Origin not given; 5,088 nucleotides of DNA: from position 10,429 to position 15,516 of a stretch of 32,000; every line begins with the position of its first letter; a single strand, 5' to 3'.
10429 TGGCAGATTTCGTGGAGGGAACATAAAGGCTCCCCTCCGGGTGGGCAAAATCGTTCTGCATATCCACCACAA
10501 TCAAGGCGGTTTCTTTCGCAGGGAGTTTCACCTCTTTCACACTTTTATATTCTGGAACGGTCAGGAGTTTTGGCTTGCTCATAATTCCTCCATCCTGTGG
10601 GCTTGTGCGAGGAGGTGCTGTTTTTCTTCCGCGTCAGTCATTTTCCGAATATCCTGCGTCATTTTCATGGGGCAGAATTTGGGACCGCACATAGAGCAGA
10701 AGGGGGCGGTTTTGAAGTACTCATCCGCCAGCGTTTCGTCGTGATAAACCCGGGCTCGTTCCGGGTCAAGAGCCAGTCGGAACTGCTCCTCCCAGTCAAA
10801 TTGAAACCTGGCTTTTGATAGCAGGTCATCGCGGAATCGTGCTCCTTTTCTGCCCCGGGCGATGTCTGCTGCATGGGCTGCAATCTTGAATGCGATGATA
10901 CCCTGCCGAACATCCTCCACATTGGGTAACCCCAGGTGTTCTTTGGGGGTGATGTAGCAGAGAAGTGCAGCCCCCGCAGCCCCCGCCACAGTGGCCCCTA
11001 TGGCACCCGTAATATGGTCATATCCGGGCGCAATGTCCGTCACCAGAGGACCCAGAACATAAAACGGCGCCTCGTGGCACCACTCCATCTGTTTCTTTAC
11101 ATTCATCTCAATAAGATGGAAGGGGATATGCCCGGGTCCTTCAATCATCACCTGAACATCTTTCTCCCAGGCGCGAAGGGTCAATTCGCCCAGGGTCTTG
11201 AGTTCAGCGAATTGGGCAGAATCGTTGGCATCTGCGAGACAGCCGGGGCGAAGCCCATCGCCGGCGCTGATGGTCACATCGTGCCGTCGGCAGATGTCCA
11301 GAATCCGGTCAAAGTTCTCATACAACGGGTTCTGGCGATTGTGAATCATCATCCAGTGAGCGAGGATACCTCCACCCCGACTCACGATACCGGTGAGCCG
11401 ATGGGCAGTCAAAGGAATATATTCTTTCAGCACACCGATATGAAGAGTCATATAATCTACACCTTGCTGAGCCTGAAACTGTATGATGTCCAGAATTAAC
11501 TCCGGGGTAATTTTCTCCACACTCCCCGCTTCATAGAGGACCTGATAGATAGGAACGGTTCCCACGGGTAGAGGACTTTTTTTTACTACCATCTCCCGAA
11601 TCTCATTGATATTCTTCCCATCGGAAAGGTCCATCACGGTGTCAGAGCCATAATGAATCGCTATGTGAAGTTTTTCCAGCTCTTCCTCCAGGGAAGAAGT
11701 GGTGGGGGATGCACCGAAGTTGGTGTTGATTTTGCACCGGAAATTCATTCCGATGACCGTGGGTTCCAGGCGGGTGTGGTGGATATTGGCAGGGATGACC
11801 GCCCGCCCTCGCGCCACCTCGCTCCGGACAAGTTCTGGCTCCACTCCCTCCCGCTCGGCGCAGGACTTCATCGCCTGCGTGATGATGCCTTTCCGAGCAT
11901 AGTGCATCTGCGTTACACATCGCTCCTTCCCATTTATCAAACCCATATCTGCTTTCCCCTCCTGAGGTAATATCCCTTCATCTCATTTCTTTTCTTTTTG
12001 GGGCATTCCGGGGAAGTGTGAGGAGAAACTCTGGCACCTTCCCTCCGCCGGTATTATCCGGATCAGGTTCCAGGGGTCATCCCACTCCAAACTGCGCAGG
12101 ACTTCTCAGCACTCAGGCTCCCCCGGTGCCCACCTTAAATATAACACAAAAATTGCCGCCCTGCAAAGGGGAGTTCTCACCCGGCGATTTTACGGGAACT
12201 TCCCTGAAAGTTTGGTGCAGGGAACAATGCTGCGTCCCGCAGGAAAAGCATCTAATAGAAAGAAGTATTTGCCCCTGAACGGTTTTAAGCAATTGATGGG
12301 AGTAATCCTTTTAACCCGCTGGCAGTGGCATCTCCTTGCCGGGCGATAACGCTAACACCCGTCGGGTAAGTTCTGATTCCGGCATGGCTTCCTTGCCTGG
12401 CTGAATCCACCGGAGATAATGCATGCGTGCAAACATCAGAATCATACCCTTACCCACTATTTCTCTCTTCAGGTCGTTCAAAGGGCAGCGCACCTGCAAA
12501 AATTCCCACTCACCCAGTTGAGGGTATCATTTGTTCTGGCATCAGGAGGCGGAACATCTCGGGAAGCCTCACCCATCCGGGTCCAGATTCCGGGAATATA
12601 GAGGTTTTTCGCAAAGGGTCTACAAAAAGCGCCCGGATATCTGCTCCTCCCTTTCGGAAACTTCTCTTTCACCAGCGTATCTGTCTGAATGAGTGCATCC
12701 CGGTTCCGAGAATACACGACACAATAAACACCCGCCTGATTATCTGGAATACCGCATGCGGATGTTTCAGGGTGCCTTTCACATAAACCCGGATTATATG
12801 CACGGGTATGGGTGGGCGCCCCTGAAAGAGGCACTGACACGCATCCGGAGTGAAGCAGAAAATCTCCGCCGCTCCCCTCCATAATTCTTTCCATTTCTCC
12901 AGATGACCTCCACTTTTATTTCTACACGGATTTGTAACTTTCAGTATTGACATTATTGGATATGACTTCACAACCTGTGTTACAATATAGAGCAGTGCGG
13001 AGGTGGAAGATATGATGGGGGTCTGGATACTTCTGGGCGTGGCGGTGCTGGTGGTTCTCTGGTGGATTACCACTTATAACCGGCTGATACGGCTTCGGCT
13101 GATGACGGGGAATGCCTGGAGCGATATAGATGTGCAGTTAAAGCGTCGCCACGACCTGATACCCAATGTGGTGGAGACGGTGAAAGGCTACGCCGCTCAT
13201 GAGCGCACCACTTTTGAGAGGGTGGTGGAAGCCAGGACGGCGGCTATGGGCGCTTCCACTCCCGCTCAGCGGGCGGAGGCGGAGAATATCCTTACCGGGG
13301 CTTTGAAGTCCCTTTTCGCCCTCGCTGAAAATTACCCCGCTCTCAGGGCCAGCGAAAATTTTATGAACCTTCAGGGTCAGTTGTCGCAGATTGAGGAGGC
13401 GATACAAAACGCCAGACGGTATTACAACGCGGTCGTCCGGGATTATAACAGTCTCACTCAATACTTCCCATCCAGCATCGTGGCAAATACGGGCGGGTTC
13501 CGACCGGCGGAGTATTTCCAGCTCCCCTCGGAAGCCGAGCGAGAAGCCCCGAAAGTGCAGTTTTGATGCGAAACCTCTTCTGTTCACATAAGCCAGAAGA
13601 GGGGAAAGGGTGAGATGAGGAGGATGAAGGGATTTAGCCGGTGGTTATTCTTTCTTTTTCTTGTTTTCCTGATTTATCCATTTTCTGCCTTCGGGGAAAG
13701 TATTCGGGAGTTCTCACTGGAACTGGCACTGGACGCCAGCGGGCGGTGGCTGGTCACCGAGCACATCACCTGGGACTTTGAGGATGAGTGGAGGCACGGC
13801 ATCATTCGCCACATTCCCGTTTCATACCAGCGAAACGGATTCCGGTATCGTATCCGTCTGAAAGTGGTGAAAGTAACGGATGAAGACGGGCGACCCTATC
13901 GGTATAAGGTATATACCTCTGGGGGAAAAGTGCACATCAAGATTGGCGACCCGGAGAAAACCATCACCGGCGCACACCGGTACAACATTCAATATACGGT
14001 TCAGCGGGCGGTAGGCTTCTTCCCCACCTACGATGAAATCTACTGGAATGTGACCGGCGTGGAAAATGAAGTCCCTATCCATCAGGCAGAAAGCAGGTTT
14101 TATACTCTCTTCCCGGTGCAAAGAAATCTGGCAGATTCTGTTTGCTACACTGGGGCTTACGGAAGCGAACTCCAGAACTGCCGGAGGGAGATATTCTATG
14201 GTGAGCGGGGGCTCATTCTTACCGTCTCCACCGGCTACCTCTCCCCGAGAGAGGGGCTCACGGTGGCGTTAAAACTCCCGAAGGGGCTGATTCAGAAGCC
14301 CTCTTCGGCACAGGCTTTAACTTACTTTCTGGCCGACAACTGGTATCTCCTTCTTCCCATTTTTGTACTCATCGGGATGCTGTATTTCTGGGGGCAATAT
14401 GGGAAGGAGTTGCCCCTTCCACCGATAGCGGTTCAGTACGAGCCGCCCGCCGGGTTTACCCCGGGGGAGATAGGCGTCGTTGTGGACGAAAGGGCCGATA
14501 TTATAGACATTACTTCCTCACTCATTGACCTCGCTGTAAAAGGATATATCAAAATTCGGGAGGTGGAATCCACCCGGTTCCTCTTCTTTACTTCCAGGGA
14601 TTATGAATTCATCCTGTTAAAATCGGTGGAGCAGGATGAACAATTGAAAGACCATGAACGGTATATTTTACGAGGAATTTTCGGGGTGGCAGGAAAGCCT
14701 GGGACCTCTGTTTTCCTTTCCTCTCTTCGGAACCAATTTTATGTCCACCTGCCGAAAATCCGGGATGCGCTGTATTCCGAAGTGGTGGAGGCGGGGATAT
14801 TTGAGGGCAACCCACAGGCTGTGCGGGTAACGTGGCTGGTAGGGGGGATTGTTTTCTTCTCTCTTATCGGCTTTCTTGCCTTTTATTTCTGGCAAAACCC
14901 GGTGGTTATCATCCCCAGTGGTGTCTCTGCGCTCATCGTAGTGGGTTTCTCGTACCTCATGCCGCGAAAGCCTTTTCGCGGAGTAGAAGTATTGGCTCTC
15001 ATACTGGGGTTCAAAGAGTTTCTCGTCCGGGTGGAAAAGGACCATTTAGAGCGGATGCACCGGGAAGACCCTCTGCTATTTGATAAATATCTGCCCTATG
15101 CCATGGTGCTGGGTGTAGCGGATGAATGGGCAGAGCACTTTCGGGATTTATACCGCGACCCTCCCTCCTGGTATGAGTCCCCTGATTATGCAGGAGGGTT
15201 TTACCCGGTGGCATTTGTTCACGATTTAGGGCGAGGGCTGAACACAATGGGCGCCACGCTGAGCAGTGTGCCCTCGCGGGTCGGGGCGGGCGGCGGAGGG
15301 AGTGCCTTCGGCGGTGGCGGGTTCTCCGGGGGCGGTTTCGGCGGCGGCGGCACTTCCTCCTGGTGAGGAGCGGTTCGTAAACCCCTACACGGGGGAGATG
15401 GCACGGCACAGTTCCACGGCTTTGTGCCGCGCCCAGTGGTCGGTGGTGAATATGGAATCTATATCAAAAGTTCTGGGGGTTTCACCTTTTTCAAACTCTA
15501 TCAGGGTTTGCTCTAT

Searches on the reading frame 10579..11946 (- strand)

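Call 8: search_protein_families(library=pfam, proteins=[window:10579-11946:-], max_evalue=0.001)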
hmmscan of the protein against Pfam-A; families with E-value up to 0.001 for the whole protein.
window:10579-11946:- (455 aa): 1 family
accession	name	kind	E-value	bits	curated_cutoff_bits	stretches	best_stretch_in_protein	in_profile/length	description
PF01964.24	ThiC_Rad_SAM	-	2.8e-186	619.8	25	1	12-431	1-419/420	Radical SAM ThiC family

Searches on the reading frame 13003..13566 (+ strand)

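Call 8: search_protein_families(library=pfam, proteins=[window:13003-13566:+], max_evalue=0.001)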
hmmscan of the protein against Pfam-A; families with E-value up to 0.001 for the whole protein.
window:13003-13566:+ (187 aa): 1 family
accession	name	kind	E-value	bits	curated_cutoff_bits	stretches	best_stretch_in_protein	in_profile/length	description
PF04011.17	LemA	-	1.8e-60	203.5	26.2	1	38-187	1-149/149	LemA family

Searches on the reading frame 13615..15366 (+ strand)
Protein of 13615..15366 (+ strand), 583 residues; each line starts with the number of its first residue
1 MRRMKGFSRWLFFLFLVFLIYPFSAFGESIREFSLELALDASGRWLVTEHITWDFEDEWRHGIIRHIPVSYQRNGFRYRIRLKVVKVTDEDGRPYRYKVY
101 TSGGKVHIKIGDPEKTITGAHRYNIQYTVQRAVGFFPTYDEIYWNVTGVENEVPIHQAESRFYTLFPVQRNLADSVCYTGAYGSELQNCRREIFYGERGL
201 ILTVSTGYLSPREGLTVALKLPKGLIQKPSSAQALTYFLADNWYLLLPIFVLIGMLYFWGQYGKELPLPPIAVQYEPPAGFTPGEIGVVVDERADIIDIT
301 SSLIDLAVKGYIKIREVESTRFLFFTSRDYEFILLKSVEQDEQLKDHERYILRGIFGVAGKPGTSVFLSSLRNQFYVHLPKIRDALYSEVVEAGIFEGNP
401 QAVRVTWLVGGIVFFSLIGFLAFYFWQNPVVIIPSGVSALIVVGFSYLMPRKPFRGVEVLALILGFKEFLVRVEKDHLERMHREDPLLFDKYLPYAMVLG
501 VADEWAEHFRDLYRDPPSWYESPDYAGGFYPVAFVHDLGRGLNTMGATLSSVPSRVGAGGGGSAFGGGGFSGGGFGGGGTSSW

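Call 8: search_protein_families(library=pfam, proteins=[window:13615-15366:+], max_evalue=0.001)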
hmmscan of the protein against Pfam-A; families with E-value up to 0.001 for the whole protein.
window:13615-15366:+ (583 aa): 2 families
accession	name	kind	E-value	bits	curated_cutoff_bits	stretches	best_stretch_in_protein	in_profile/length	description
PF20990.2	DUF2207_C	-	8.5e-38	130.9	33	1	274-509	3-247/247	Predicted membrane protein (DUF2207) C-terminal domain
PF09972.14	DUF2207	-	1.8e-23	84.1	24.4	1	29-219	1-170/172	Predicted membrane protein (DUF2207) N-terminal domain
